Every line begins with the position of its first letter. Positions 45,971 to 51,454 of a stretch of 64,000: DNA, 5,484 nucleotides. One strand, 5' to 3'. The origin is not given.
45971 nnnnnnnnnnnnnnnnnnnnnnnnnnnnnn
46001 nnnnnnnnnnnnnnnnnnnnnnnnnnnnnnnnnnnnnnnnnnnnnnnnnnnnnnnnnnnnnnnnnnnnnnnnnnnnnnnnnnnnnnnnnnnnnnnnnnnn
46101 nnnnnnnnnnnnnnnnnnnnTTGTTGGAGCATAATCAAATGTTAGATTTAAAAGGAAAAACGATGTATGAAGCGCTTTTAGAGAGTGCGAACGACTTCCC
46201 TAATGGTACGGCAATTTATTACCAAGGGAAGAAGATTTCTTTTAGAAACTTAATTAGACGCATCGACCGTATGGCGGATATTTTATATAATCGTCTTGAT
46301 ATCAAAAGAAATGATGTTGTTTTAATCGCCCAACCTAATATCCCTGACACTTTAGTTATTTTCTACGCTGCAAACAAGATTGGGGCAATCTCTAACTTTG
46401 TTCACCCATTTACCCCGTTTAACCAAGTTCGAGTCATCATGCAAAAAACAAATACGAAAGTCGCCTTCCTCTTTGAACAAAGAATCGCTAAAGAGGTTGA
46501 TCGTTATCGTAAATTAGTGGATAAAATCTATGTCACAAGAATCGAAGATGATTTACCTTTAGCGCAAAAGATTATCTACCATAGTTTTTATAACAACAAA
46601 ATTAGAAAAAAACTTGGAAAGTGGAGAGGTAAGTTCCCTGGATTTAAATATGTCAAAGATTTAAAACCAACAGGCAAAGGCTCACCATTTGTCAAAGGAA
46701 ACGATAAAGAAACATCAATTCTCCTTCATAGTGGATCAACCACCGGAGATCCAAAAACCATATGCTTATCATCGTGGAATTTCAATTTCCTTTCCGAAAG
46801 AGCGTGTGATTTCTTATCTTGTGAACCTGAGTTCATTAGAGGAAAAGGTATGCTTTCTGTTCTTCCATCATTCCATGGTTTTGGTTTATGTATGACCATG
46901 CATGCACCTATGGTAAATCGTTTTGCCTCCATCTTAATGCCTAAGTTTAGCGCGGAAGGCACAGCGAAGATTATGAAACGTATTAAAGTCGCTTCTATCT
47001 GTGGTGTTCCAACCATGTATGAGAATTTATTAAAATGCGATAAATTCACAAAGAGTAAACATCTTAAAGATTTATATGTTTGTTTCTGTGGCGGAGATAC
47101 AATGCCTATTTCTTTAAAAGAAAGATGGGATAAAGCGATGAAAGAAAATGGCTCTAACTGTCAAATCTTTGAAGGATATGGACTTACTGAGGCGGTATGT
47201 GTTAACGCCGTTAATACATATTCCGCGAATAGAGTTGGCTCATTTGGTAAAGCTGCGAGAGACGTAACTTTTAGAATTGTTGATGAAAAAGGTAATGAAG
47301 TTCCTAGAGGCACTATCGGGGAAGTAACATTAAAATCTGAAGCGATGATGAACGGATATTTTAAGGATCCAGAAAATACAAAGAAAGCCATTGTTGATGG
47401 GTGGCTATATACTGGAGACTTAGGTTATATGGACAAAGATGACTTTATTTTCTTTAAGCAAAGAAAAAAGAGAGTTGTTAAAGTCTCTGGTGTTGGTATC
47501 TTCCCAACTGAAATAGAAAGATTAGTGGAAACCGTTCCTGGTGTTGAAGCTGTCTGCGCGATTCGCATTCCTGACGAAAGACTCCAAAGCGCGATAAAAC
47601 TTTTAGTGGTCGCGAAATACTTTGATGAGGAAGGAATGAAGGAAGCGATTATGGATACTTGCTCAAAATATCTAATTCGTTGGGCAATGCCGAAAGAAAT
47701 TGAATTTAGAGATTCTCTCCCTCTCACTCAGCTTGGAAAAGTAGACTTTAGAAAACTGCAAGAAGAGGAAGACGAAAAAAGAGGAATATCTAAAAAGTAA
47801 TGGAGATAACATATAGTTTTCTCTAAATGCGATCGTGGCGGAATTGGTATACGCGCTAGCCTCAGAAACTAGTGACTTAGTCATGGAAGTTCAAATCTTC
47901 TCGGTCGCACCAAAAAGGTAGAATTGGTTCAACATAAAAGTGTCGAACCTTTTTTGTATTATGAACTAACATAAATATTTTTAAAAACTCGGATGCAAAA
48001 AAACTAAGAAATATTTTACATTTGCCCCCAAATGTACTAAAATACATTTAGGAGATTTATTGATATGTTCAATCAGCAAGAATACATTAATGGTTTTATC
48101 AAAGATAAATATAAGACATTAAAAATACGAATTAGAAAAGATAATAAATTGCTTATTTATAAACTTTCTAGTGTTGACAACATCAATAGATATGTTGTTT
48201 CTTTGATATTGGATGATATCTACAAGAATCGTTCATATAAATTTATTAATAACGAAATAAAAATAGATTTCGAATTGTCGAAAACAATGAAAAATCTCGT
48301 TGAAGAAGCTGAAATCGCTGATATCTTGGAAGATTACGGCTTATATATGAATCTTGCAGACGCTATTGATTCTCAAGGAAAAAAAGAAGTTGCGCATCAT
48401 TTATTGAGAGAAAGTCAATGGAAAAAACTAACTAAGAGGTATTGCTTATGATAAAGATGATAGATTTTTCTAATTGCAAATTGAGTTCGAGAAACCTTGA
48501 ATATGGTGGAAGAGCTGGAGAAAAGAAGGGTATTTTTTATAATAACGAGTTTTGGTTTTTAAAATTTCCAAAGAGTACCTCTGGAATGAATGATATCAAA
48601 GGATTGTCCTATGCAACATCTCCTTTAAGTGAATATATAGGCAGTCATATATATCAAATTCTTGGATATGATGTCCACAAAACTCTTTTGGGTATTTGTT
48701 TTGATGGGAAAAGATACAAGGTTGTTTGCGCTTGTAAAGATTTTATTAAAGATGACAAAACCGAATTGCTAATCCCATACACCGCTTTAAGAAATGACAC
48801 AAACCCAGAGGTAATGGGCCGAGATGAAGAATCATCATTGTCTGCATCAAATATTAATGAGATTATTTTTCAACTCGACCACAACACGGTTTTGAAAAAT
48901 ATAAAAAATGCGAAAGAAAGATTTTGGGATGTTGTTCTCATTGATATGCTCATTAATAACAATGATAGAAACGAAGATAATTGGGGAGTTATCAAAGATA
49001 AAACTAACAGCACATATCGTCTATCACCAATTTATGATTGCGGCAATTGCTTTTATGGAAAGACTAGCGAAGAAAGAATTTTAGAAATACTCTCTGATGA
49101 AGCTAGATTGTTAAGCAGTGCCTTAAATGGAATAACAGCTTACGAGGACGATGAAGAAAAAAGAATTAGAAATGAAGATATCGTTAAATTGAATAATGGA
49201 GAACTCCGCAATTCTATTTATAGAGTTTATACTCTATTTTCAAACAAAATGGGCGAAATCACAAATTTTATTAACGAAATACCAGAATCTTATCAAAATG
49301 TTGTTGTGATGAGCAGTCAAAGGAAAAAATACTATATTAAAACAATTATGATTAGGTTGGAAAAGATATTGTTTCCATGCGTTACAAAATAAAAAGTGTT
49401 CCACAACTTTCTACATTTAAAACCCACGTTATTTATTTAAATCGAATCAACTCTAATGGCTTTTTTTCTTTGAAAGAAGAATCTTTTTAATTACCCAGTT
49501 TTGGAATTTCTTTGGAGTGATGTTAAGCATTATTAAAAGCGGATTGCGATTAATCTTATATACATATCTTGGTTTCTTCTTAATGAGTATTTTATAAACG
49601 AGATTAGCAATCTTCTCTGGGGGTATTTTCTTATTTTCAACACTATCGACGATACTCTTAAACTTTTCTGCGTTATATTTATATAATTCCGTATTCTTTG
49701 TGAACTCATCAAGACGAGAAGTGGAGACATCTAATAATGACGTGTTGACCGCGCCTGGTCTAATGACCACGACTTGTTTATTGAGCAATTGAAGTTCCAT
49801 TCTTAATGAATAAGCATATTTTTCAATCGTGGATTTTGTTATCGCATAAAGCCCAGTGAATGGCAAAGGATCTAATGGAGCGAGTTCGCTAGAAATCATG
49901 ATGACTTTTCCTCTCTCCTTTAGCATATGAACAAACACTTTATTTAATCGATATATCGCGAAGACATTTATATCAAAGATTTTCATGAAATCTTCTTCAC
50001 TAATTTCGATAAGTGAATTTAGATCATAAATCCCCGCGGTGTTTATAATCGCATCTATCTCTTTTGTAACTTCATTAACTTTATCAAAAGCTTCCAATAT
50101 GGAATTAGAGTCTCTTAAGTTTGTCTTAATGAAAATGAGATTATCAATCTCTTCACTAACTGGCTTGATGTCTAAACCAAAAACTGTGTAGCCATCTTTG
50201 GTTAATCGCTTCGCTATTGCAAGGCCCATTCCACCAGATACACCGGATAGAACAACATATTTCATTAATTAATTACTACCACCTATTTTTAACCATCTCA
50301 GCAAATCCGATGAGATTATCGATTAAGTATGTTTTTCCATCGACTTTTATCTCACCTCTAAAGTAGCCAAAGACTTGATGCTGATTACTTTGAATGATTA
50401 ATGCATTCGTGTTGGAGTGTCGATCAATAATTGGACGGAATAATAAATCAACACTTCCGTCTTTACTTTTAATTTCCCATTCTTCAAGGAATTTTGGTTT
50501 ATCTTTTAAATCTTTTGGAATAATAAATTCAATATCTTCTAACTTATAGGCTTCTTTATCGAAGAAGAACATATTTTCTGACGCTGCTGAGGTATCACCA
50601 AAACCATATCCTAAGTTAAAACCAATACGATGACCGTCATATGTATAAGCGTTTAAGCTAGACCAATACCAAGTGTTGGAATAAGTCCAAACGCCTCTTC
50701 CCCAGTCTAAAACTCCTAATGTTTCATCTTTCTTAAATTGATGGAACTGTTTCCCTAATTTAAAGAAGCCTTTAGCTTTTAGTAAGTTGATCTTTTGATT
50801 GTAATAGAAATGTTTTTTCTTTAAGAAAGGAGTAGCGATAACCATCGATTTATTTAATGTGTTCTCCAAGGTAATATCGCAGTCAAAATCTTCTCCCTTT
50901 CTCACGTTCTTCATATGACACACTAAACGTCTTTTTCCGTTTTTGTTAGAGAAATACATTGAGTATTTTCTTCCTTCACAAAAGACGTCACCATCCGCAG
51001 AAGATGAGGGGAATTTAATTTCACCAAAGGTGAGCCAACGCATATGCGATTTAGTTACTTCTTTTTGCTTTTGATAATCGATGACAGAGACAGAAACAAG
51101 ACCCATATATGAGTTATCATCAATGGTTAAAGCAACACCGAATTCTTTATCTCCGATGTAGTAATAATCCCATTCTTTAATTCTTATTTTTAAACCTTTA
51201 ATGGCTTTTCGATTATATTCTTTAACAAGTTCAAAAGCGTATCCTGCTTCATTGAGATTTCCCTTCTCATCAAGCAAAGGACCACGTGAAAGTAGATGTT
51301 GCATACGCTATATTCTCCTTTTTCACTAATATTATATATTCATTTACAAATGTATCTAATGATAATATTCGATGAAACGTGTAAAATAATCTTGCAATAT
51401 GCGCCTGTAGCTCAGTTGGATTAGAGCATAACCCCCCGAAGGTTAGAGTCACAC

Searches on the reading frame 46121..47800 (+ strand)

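Call 60: search_protein_families(library=pfam, proteins=[window:46121-47800:+])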
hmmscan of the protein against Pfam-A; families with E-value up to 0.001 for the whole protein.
window:46121-47800:+ (559 aa): 2 families
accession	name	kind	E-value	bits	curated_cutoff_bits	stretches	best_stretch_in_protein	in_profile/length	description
PF00501.34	AMP-binding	-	2.5e-59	201.5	29.9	1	21-414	3-384/384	AMP-binding enzyme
PF13193.12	AMP-binding_C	-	2e-10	41.9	24.5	1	464-540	1-76/76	AMP-binding enzyme C-terminal domain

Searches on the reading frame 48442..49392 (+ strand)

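Call 60: search_protein_families(library=pfam, proteins=[window:48442-49392:+])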
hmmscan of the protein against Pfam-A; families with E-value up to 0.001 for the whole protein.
window:48442-49392:+ (316 aa): 1 family
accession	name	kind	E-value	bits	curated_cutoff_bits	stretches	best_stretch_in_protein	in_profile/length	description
PF07804.18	HipA_C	-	7e-06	26.3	30.5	1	123-203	85-162/213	HipA-like C-terminal domain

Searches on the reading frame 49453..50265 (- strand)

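Call 60: search_protein_families(library=pfam, proteins=[window:49453-50265:-])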
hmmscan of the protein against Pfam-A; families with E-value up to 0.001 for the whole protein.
window:49453-50265:- (270 aa): 4 families
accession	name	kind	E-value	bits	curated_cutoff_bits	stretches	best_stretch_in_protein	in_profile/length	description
PF00106.31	adh_short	-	2.8e-29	102.4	26.6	1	2-179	1-188/195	short chain dehydrogenase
PF13561.12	adh_short_C2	-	4.7e-22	79.2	27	1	8-182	1-185/236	Enoyl-(Acyl carrier protein) reductase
PF01370.27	Epimerase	-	4.3e-07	30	20.9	1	4-157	1-159/240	NAD dependent epimerase/dehydratase family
PF08659.16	KR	-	5.1e-05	23.7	22.6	0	42-127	54-137/180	KR domain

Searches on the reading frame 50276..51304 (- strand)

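Call 7: search_protein_families(library=pfam, proteins=[window:50276-51304:-])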
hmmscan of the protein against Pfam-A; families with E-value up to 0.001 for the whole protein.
window:50276-51304:- (342 aa): 1 family
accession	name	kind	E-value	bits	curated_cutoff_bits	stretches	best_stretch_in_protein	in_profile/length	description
PF10974.15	DUF2804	-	3.6e-122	408.2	26.9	1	5-342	5-339/339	Domain of unknown function (DUF2804)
